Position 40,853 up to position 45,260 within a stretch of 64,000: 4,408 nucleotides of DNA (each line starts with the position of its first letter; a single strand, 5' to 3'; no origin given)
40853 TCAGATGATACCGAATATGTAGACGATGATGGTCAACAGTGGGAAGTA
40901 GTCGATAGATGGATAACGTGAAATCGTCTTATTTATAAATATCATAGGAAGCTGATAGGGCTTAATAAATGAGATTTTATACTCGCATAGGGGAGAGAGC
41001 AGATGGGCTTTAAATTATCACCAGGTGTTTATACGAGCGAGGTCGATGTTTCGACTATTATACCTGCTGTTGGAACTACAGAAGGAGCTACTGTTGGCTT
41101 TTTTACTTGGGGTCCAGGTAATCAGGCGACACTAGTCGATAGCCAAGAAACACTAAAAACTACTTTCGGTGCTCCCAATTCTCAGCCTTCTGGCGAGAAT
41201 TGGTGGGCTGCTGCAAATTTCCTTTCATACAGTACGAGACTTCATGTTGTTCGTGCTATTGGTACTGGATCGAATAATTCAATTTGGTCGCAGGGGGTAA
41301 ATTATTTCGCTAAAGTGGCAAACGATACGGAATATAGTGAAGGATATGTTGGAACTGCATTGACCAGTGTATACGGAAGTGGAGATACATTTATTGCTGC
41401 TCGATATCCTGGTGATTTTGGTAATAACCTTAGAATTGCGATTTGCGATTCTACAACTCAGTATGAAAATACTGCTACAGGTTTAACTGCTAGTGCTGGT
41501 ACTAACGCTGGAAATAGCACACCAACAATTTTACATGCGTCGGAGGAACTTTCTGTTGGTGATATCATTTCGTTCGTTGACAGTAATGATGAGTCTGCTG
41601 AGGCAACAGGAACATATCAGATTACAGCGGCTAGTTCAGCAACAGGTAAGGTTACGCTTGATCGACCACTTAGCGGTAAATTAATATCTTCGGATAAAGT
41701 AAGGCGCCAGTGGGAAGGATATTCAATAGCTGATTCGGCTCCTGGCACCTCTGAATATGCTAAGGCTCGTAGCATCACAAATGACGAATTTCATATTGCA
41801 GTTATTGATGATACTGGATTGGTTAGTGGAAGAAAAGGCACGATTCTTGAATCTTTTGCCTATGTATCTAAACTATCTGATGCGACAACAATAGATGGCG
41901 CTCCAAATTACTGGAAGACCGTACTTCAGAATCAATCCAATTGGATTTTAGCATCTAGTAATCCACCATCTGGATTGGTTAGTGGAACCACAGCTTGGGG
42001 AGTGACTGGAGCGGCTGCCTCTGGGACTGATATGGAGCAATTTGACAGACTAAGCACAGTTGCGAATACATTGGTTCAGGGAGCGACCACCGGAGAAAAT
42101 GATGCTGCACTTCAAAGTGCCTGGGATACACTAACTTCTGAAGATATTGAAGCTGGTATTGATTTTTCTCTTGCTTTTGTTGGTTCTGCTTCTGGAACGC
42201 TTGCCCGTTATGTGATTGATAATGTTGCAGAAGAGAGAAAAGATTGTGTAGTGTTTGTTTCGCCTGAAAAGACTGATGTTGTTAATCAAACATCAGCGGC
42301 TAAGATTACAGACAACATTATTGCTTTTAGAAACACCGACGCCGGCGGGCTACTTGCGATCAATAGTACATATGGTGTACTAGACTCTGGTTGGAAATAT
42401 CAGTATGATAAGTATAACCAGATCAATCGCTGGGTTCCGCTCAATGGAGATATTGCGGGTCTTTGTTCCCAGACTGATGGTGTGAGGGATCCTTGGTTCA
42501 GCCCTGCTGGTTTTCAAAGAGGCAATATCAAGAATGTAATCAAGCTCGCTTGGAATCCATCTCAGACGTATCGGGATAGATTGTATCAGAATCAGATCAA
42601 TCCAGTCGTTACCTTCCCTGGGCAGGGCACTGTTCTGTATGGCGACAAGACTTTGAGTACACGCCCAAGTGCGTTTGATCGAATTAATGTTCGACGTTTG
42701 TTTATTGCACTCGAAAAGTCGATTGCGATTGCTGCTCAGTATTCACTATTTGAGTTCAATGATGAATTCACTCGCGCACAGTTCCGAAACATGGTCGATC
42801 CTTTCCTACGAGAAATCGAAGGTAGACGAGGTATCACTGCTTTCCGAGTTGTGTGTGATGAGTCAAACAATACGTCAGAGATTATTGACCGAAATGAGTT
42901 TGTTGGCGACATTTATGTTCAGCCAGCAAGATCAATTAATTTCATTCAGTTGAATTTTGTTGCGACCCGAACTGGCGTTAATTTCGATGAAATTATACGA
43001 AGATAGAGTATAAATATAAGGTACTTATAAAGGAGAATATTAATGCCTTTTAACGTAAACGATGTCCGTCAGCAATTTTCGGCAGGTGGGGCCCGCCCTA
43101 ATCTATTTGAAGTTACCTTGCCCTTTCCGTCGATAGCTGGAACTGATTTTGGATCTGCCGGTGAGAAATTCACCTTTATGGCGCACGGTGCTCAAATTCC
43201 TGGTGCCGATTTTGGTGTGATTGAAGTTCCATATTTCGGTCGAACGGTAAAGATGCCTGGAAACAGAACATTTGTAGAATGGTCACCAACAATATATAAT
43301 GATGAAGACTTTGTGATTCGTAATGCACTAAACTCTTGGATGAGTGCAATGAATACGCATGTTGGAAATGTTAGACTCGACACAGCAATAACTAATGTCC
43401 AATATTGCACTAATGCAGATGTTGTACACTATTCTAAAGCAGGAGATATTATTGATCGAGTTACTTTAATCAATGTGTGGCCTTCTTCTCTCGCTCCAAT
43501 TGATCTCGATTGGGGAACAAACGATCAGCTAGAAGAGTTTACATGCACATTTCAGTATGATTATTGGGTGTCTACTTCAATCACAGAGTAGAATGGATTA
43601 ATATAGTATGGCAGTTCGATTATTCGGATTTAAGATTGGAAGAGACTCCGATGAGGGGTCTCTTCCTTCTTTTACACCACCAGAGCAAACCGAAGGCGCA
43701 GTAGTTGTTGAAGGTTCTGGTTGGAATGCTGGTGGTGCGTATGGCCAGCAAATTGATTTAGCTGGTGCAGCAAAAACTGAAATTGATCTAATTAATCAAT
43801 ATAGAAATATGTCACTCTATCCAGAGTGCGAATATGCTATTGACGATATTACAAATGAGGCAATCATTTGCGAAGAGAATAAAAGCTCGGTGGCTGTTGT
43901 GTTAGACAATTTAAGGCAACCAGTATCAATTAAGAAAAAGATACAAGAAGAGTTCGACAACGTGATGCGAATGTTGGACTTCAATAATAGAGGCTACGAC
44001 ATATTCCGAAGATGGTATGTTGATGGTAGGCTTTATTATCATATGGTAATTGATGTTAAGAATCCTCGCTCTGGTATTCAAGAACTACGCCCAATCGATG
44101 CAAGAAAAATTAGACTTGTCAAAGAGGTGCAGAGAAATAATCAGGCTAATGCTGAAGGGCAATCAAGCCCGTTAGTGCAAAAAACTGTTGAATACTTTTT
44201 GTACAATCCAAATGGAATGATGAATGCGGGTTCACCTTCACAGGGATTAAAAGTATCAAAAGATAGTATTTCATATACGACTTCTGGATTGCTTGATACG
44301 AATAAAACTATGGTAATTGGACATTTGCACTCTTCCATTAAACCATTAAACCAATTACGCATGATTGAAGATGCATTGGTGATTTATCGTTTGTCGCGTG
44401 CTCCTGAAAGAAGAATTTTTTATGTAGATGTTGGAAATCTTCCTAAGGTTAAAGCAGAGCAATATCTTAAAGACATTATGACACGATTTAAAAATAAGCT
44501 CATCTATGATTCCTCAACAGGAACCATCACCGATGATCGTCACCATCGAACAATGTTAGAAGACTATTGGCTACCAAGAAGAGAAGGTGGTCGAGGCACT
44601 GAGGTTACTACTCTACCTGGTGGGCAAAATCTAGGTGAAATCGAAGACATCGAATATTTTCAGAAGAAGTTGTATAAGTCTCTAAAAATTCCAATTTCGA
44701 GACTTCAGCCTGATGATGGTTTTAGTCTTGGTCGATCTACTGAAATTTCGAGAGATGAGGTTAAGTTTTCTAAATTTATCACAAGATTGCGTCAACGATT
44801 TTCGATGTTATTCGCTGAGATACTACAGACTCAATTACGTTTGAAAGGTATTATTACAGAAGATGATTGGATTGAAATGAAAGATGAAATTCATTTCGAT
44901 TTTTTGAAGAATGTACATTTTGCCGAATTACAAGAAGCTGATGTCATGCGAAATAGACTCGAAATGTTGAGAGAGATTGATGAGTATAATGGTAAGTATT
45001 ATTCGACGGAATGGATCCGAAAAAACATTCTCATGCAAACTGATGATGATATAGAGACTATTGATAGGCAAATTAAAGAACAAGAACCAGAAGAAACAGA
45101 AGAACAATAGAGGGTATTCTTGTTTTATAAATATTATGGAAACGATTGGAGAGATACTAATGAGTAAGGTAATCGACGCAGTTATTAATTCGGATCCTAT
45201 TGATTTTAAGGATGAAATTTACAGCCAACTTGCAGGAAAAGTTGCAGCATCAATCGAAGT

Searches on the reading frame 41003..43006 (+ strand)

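Call 11: search_protein_families(library=phrogs, proteins=[window:41003-43006:+], max_evalue=0.00001)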
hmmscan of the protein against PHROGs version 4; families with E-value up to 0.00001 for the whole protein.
window:41003-43006:+ (667 aa): 8 families
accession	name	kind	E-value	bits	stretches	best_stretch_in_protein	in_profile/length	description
phrog_23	-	tail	1.9e-121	407.2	1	5-664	24-472/496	tail sheath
phrog_10581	-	tail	7.1e-47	161.2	1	490-650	735-905/915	tail sheath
phrog_17610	-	tail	3.4e-20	72.5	1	471-658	916-1110/1135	tail sheath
phrog_38392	-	tail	3.8e-12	47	1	5-88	6-88/329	tail sheath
phrog_34521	-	tail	1.5e-11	44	1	511-644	806-940/962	tail sheath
phrog_20545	-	tail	4.2e-09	36.8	1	4-86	21-102/538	tail sheath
phrog_15814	-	unknown function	4.9e-09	35.7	1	476-648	537-718/738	-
phrog_19666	-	tail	4.3e-06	26.4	0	468-603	801-935/985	tail sheath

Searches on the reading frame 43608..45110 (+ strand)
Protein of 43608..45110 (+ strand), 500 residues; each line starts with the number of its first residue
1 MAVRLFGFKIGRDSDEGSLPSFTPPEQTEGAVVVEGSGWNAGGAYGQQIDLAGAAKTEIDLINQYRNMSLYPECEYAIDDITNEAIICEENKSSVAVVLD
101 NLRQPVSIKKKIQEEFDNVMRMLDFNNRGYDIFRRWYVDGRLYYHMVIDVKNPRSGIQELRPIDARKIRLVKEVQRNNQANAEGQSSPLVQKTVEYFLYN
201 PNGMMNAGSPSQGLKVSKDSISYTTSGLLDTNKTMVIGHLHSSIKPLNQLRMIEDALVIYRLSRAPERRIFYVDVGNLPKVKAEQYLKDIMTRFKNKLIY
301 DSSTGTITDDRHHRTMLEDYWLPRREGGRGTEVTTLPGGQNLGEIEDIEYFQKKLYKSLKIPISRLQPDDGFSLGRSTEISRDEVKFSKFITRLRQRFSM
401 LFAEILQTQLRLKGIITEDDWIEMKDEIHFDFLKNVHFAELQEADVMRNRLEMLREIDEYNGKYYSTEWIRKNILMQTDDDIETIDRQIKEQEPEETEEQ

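Call 11: search_protein_families(library=phrogs, proteins=[window:43608-45110:+], max_evalue=0.00001)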
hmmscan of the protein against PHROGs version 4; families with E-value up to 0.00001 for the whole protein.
window:43608-45110:+ (500 aa): 1 family
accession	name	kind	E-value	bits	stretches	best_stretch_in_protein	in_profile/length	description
phrog_213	-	head and packaging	1.4e-204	681.6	1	3-498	3-503/528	portal protein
